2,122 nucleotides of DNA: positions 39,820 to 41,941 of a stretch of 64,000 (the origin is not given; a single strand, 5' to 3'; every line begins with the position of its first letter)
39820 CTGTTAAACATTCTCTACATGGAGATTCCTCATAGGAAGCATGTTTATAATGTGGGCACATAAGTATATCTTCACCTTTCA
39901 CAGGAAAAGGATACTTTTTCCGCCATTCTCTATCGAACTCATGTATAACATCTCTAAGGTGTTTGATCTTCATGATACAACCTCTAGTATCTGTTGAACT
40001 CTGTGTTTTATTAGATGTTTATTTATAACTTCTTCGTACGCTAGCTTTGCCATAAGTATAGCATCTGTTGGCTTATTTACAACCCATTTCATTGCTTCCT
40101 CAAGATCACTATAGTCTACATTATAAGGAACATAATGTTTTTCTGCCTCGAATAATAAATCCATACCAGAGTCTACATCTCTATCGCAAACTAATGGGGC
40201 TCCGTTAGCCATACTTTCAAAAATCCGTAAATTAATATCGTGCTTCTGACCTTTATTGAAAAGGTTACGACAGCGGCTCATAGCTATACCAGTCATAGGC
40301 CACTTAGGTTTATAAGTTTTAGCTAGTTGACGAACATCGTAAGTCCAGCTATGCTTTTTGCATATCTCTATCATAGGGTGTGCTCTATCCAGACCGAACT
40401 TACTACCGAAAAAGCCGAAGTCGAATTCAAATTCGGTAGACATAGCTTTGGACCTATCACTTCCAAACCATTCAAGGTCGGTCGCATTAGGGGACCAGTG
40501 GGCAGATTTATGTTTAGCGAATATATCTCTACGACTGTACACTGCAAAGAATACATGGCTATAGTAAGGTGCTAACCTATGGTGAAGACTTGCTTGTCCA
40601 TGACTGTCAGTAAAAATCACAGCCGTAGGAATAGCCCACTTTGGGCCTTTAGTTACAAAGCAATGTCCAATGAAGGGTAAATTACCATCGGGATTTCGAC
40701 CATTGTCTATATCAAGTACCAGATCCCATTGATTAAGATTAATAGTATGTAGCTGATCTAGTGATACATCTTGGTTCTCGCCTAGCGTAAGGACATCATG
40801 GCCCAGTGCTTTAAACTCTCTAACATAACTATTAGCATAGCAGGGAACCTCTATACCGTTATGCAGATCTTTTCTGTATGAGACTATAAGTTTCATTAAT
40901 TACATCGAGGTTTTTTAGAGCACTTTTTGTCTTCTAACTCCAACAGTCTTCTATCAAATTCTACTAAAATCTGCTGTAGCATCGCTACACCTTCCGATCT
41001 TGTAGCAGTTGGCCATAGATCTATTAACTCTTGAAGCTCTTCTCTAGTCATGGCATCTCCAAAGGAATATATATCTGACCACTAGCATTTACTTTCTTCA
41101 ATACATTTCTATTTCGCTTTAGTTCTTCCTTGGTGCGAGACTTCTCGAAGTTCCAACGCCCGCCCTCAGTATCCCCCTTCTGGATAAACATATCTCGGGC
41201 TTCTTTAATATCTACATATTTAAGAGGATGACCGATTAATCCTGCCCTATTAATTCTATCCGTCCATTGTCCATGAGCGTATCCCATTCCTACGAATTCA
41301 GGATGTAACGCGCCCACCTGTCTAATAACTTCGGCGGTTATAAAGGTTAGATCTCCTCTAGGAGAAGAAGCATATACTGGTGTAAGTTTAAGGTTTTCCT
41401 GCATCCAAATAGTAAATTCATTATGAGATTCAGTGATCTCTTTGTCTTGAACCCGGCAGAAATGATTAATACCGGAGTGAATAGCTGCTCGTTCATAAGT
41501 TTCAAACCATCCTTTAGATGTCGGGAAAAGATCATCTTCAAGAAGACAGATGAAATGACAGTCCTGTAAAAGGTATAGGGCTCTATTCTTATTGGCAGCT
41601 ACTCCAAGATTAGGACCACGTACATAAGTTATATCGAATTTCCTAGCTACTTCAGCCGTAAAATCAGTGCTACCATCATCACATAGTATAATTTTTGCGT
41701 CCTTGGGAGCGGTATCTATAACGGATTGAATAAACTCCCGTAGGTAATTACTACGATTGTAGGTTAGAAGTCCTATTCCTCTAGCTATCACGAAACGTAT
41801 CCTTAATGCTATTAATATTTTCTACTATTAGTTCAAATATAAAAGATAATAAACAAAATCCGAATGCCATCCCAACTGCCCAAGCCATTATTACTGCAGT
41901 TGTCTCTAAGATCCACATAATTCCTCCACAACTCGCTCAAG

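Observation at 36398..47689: Candidate phage-encoded glycan assembly and decoration system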

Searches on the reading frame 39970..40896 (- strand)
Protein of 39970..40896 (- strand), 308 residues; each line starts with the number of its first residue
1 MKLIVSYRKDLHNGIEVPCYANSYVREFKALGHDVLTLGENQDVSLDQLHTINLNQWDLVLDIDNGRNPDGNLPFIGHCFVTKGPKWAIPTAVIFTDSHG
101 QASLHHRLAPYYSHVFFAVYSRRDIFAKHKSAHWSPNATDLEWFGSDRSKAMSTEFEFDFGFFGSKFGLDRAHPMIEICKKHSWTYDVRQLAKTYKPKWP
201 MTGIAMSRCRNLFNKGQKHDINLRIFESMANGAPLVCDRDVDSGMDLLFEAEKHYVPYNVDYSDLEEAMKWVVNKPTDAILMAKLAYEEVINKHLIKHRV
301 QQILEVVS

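Call 3: search_protein_families(library=pfam, proteins=[window:39970-40896:-], max_evalue=0.01)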
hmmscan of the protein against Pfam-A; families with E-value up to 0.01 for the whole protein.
window:39970-40896:- (308 aa): 2 families
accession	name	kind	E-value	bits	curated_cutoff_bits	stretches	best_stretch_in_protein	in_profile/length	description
PF13524.12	Glyco_trans_1_2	-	4.3e-15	56.3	25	1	208-305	55-144/144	Glycosyl transferase-like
PF10622.14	Ehbp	-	0.0041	17.6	27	1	3-43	23-63/77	Energy-converting hydrogenase B subunit P (EhbP)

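Call 11: search_protein_families(library=phrogs, proteins=[window:39970-40896:-], max_evalue=0.001)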
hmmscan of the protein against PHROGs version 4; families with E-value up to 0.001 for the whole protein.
window:39970-40896:- (308 aa): 0 families

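Call 38: search_protein_families(library=ncbifam, proteins=[window:39970-40896:-], max_evalue=0.001)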
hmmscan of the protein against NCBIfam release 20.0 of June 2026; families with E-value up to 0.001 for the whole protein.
window:39970-40896:- (308 aa): 0 families

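Call 90: predict_structure(alignment_id=A2)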
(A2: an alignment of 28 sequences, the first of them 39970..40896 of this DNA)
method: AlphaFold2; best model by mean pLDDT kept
length: 308 residues; sequences in the alignment: 28
mean_pLDDT: 90.2   pTM: 0.89
mean pLDDT of the five models: 90.2, 90.0, 89.7, 89.2, 87.9
residues with pLDDT >= 90: 208; 70-90: 81; 50-70: 19; < 50: 0
segments of 3 or more residues with pLDDT < 50: none
pLDDT, mean of each block of 10 residues (from residue 1): 94 90 96 95 87 92 87 74 69 85 88 94 93 95 78 79 90 98 97 80 92 85 91 95 92 97 98 97 97 97 96
secondary structure, 60 per line:
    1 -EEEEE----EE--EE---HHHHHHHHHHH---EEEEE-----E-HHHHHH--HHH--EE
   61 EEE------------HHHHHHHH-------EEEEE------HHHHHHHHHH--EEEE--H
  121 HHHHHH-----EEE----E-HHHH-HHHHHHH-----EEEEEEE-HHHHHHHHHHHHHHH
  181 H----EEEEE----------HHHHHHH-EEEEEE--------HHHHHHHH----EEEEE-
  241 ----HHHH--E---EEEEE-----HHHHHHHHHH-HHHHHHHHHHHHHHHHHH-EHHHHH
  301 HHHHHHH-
elements in order: E2-6 H20-30 E34-38 H46-51 E59-63 H76-83 E91-95 H102-111 E114-117 H120-126 E132-134 H141-144 H146-152 E158-164 H166-181 E186-190 H201-207 E209-214 H223-230 E235-239 H245-248 E255-259 H265-274 H276-293 H296-307

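Call 93: fold_search(model_id=the predicted structure, library=pdb)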
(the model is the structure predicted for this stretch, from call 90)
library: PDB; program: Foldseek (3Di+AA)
matches with E <= 10: 500; with E <= 0.001: 500
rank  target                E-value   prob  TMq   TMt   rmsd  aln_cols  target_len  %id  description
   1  3c4q_B                2.1e-10  1.00  0.67  0.55   7.1       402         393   11  Structure of the retaining glycosyltransferase MshA : The first step in mycothiol biosynthesis. Organism : Corynebacte (released 2008-04-01)
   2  3c48_B                2.3e-10  1.00  0.50  0.41   9.8       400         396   11  Structure of the retaining glycosyltransferase MshA: The first step in mycothiol biosynthesis. Organism: Corynebacteri (released 2008-03-25)
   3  4xsp_A                2.4e-10  1.00  0.59  0.51   6.8       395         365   12  Crystal structure of Anabaena Alr3699/HepE in complex with UDP (released 2016-01-13)
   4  5d00_B                2.4e-10  1.00  0.68  0.59   5.8       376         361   12  Crystal structure of BshA from B. subtilis complexed with N-acetylglucosaminyl-malate and UMP (released 2016-09-07)
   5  7qsg_A                2.9e-10  1.00  0.66  0.55   6.5       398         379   12  Methylmannose polysaccharide mannosyltransferase from M. hassiacum (released 2023-01-25)
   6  6tvp_B                3.9e-10  1.00  0.65  0.53   7.0       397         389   13  Structure of Mycobacterium smegmatis alpha-maltose-1-phosphate synthase GlgM (released 2020-04-22)
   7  6tvp_A                4.4e-10  1.00  0.67  0.55   6.7       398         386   14  Structure of Mycobacterium smegmatis alpha-maltose-1-phosphate synthase GlgM (released 2020-04-22)
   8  3c4q_A                7.4e-10  1.00  0.66  0.54   7.3       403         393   12  Structure of the retaining glycosyltransferase MshA : The first step in mycothiol biosynthesis. Organism : Corynebacte (released 2008-04-01)
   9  5d00_A                1.1e-09  1.00  0.68  0.59   6.4       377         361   11  Crystal structure of BshA from B. subtilis complexed with N-acetylglucosaminyl-malate and UMP (released 2016-09-07)
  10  5d01_A                1.2e-09  1.00  0.69  0.60   5.7       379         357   11  Crystal structure of BshA from B. subtilis complexed with N-acetylglucosaminyl-malate (released 2016-09-07)
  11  5zer_B                1.6e-09  1.00  0.63  0.58   6.4       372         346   13  UDP Glucose alpha tetrahydrobiopterin glycosyltransferase from Synechococcus species PCC 7942 - BH2 complex form (released 2019-03-06)
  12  5zes_A                1.6e-09  1.00  0.64  0.57   6.1       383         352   13  UDP Glucose alpha tetrahydrobiopterin glycosyltransferase from Synechococcus species PCC 7942 - UDP complex (released 2019-03-06)
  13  2gej                  2.6e-09  1.00  0.68  0.59   5.1       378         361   13  Crystal Structure of phosphatidylinositol mannosyltransferase (PimA) from Mycobacterium smegmatis in complex with GDP-Ma (released 2007-04-03)
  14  9v0l                  2.6e-09  1.00  0.62  0.55   6.2       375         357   11  UDP-binding PsBGluT, a tetrahydrobiopterin glucosyltransferase from Pseudanabaena sp. Chao 1811 (released 2025-11-26)
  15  5d01_B                2.9e-09  1.00  0.67  0.58   5.7       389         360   10  Crystal structure of BshA from B. subtilis complexed with N-acetylglucosaminyl-malate (released 2016-09-07)
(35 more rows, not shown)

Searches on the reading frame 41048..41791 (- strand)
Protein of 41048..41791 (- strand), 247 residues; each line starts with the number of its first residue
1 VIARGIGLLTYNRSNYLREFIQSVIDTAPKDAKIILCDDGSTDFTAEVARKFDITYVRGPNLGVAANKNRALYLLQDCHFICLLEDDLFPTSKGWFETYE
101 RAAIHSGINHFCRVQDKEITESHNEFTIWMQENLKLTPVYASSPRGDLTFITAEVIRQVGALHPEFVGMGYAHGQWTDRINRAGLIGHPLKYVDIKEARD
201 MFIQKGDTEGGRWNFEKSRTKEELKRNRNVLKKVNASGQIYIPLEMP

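Call 3: search_protein_families(library=pfam, proteins=[window:41048-41791:-], max_evalue=0.01)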
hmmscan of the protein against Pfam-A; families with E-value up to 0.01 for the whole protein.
window:41048-41791:- (247 aa): 1 family
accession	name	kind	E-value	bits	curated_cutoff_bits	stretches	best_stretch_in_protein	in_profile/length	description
PF00535.33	Glycos_transf_2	-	4.9e-16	59.5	23.3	1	9-97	5-97/168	Glycosyl transferase family 2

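Call 11: search_protein_families(library=phrogs, proteins=[window:41048-41791:-], max_evalue=0.001)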
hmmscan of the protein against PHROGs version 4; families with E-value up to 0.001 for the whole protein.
window:41048-41791:- (247 aa): 2 families
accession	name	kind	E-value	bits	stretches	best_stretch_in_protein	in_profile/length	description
phrog_2456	-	moron, auxiliary metabolic gene and host takeover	1.5e-30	107.5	1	5-244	6-237/239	glycosyltransferase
phrog_1579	-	moron, auxiliary metabolic gene and host takeover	6.4e-25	89.1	1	5-239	23-244/482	glycosyltransferase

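Call 38: search_protein_families(library=ncbifam, proteins=[window:41048-41791:-], max_evalue=0.001)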
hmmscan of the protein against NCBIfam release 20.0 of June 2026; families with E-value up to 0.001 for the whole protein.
window:41048-41791:- (247 aa): 8 families
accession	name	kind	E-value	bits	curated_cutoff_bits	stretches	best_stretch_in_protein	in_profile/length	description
NF041875.1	EPS_EpsD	equivalog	5.8e-07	29.2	370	1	9-91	6-93/325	exopolysaccharide biosynthesis glycosyltransferase EpsD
NF050050.1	ProtGlycPglI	equivalog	1.9e-06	27.5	500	1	9-87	9-93/306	GalNAc(5)-diNAcBac-PP-undecaprenol beta-1,3-glucosyltransferase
NF007482.0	PRK10073.1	equivalog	4.1e-06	26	423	1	10-73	14-82/334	glycosyltransferase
NF053739.1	GlytfEpsEBac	equivalog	9.3e-06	24.8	450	1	10-57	9-56/265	glycosyltransferase EpsE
TIGR03965.1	mycofact_glyco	equivalog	0.00016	20.7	280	1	12-98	84-174/467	mycofactocin biosynthesis glycosyltransferase MftF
TIGR04283.1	glyco_like_mftF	equivalog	0.00019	21.1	182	1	10-159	7-151/221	TIGR04283 family arsenosugar biosynthesis glycosyltransferase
NF038302.1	EPS_HpsE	equivalog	0.00062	18.8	300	1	7-105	6-114/307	hormogonium polysaccharide biosynthesis glycosyltransferase HpsE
NF047683.1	TeichurnBiosyTuaG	equivalog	0.00071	19.3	400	0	10-87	14-97/252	teichuronic acid biosynthesis protein TuaG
